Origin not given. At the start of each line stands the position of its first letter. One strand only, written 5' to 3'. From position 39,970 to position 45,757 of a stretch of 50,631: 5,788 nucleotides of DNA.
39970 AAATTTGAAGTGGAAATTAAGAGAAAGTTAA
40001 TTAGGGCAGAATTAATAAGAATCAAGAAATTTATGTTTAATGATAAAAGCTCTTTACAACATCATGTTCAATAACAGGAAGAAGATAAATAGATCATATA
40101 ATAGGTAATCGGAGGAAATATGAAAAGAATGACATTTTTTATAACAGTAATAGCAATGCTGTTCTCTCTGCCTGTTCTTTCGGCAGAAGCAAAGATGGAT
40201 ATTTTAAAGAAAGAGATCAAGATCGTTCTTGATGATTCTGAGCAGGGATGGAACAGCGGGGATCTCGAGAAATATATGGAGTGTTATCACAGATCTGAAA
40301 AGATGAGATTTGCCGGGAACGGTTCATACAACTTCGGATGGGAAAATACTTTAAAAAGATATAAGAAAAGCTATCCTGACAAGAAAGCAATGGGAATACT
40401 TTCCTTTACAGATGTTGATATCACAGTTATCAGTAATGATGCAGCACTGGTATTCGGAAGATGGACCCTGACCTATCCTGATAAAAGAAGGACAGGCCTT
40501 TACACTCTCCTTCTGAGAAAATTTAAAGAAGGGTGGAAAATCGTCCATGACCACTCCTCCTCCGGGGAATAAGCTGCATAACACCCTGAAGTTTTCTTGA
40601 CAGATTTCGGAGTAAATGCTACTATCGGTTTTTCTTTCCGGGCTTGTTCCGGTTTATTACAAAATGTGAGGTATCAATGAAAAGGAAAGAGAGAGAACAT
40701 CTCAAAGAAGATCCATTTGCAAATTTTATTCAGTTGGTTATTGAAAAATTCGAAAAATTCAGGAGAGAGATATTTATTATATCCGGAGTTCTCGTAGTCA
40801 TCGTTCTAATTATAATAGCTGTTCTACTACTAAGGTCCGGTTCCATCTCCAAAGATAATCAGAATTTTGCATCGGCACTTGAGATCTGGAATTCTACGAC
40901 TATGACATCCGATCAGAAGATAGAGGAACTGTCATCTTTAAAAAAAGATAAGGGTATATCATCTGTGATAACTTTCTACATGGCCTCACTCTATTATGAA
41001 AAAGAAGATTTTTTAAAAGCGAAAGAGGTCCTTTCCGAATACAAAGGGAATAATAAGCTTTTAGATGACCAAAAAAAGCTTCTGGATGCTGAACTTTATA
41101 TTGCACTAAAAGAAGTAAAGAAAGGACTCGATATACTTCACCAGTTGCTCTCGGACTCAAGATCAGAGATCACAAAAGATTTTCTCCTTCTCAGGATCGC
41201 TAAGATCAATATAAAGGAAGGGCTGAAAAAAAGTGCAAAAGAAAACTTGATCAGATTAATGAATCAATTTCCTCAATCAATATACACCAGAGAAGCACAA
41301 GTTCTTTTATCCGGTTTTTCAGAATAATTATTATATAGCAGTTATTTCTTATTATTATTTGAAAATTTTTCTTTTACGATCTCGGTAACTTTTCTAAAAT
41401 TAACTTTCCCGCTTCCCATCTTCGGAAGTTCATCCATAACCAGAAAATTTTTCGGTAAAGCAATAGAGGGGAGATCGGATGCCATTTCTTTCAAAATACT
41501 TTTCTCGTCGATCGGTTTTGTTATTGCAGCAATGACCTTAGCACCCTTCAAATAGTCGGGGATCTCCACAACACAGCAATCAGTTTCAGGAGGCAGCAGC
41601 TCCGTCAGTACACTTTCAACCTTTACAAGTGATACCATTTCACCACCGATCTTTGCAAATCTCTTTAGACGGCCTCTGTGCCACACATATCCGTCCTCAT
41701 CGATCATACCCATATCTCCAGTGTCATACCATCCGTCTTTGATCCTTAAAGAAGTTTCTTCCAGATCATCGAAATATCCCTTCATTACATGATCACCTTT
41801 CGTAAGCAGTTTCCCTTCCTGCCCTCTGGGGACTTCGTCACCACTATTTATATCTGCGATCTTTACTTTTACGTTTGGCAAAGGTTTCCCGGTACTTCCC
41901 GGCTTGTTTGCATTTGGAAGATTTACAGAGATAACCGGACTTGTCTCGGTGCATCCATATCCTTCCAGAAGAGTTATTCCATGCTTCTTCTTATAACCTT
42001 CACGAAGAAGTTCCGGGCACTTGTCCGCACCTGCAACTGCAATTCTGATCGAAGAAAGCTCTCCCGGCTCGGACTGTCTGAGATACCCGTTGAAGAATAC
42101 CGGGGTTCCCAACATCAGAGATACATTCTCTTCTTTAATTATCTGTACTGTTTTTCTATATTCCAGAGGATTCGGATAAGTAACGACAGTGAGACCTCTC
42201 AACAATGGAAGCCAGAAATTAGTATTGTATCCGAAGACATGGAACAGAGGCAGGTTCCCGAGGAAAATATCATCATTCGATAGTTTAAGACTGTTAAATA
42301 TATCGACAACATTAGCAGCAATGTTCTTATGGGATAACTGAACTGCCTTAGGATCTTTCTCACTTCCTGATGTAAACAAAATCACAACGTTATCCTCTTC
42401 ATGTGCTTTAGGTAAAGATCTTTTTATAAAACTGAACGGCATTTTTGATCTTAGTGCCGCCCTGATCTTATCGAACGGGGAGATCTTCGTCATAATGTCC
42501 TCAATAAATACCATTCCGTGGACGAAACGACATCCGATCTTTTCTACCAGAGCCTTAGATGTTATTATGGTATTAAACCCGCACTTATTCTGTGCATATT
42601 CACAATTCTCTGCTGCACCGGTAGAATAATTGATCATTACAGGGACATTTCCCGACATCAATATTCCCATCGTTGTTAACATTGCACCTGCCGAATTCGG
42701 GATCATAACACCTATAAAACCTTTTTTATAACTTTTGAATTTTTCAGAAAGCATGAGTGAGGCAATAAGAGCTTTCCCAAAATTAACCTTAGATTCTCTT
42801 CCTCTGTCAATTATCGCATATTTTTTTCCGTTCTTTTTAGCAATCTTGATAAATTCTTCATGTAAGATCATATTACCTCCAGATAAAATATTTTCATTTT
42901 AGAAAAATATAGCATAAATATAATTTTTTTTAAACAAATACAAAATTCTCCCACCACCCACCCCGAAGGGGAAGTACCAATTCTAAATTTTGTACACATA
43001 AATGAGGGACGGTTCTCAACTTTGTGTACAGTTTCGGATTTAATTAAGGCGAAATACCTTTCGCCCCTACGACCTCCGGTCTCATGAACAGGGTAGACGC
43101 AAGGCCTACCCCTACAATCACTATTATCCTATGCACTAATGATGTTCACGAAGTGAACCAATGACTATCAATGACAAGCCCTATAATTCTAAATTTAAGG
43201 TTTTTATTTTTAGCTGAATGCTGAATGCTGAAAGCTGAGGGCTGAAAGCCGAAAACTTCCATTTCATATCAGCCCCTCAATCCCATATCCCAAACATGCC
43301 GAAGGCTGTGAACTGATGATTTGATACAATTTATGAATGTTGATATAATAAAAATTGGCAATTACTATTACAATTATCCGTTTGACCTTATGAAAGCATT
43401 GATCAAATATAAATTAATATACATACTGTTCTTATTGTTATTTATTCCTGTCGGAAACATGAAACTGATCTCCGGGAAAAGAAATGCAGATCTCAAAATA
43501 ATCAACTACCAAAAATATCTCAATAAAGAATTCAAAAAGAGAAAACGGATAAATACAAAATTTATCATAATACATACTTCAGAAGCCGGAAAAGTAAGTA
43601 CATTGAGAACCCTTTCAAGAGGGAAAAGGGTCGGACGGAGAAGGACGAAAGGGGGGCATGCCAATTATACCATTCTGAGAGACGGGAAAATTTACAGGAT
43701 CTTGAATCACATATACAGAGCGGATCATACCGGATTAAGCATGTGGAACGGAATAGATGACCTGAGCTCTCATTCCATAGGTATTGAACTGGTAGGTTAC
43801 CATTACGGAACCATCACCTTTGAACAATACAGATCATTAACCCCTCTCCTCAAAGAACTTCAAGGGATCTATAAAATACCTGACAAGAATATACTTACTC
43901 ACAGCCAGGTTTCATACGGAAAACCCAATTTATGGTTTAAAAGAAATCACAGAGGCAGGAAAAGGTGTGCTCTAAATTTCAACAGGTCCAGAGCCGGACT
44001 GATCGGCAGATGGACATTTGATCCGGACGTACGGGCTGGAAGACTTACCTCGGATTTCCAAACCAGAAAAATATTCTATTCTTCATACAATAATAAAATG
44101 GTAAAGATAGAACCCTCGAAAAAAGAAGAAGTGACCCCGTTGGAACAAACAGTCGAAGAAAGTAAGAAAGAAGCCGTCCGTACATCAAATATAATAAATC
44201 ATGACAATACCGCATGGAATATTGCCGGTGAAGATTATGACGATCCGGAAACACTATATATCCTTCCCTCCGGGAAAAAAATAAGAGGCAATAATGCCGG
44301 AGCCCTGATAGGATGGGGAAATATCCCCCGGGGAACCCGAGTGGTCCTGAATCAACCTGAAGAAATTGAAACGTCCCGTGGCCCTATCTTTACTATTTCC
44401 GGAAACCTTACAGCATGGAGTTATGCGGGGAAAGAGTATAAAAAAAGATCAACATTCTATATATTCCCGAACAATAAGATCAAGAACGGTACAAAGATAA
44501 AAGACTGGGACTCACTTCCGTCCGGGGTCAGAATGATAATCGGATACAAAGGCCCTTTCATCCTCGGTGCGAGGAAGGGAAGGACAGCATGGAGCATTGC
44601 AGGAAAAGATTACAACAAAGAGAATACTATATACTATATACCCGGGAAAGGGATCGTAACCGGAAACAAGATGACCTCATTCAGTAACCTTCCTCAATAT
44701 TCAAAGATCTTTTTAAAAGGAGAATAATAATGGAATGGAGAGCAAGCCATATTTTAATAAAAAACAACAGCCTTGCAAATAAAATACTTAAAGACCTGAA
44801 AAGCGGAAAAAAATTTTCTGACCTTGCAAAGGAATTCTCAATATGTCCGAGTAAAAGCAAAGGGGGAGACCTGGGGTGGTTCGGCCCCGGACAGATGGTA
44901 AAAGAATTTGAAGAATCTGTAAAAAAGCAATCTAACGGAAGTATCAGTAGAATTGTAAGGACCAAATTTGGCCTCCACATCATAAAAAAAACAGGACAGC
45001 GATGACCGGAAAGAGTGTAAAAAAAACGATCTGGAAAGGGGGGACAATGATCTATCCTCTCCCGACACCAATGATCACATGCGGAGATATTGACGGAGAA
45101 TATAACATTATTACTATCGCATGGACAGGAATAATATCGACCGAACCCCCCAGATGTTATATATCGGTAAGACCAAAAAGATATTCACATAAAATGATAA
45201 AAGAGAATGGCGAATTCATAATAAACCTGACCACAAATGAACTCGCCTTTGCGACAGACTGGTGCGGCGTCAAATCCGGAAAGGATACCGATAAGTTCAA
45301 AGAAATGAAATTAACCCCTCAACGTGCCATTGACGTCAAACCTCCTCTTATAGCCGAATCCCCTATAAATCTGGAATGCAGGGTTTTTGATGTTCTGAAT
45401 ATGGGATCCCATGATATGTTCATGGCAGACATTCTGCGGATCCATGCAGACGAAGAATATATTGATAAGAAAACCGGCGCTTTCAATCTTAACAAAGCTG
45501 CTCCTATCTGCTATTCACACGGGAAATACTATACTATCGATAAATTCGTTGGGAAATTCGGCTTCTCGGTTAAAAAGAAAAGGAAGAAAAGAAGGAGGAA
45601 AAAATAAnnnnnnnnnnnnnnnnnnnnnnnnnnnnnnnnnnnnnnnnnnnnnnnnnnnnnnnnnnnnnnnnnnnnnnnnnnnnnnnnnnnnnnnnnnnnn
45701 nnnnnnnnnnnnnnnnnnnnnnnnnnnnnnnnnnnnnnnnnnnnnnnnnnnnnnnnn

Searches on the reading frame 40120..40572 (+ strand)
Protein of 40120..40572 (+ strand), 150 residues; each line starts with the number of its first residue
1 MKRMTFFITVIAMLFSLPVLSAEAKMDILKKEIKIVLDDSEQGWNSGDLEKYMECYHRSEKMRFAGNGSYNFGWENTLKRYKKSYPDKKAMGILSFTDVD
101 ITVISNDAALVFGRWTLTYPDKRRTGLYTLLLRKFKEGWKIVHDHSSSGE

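Call 53: search_protein_families(library=pfam, proteins=[window:40120-40572:+], max_evalue=0.00001)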
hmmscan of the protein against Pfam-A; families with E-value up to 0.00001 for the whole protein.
window:40120-40572:+ (150 aa): 2 families
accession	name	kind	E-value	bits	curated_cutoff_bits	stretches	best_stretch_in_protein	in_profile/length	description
PF14534.12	DUF4440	-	2e-08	35.1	25.2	1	40-141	8-107/107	Domain of unknown function (DUF4440)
PF13474.12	SnoaL_3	-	6.5e-08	33.4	22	1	44-147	12-117/121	SnoaL-like domain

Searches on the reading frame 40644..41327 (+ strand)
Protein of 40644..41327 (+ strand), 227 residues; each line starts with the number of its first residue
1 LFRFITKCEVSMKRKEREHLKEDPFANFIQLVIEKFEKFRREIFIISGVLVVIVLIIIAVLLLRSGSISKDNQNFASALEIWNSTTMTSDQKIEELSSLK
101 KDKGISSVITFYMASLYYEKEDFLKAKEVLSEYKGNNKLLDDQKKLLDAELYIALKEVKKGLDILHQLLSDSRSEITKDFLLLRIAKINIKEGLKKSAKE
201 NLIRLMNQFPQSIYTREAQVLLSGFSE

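Call 53: search_protein_families(library=pfam, proteins=[window:40644-41327:+], max_evalue=0.00001)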
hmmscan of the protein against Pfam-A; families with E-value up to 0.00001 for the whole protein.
window:40644-41327:+ (227 aa): 1 family
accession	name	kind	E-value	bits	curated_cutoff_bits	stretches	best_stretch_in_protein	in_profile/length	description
PF13174.12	TPR_6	-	1.2e-06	29.2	26.3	0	182-212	3-33/33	Tetratricopeptide repeat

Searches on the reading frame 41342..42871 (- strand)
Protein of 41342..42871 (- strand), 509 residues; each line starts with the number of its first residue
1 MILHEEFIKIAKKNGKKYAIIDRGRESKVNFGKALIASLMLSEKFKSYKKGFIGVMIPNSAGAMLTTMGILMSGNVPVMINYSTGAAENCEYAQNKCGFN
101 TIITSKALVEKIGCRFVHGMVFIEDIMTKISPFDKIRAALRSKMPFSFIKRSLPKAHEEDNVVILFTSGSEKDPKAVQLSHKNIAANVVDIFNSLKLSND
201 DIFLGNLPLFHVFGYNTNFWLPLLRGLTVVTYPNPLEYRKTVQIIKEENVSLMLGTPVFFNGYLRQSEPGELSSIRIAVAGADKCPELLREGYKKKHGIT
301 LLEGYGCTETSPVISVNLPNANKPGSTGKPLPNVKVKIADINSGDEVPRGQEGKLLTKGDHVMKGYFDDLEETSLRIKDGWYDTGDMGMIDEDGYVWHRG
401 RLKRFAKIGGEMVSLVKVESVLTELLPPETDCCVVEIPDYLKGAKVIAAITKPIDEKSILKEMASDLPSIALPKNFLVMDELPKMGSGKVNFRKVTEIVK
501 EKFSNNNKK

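Call 52: search_protein_families(library=pfam, proteins=[window:41342-42871:-], max_evalue=0.00001)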
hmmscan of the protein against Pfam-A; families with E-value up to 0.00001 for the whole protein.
window:41342-42871:- (509 aa): 2 families
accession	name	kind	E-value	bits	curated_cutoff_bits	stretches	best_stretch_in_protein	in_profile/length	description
PF00501.34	AMP-binding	-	2.8e-64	217.7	29.9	1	11-367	5-384/384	AMP-binding enzyme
PF13193.12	AMP-binding_C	-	4.2e-09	37.6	24.5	1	417-489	1-76/76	AMP-binding enzyme C-terminal domain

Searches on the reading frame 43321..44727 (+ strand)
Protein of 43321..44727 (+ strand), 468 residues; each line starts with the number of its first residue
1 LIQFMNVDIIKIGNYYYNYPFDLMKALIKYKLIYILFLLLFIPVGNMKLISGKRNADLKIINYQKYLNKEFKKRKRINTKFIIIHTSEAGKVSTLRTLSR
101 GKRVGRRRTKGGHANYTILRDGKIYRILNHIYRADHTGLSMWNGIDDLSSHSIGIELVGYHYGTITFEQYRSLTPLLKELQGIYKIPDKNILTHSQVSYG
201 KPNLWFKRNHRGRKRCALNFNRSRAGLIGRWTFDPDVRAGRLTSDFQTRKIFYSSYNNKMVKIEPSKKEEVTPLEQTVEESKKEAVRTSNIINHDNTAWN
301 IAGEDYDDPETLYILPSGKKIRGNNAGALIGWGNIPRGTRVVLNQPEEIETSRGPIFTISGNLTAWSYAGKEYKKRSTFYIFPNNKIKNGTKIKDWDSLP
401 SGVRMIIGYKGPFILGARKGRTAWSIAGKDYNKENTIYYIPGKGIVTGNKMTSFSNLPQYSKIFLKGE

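Call 53: search_protein_families(library=pfam, proteins=[window:43321-44727:+], max_evalue=0.00001)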
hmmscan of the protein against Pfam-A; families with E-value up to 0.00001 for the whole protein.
window:43321-44727:+ (468 aa): 1 family
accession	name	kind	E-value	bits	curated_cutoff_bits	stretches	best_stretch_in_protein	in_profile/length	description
PF01510.30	Amidase_2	-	5.4e-17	62.8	26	1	79-198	5-123/131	N-acetylmuramoyl-L-alanine amidase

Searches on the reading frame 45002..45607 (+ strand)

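Call 53: search_protein_families(library=pfam, proteins=[window:45002-45607:+], max_evalue=0.00001)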
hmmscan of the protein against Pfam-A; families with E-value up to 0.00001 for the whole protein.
window:45002-45607:+ (201 aa): 1 family
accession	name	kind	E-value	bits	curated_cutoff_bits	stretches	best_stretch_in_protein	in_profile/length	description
PF01613.24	Flavin_Reduct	-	1.6e-29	103.4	27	1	18-179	4-152/153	Flavin reductase like domain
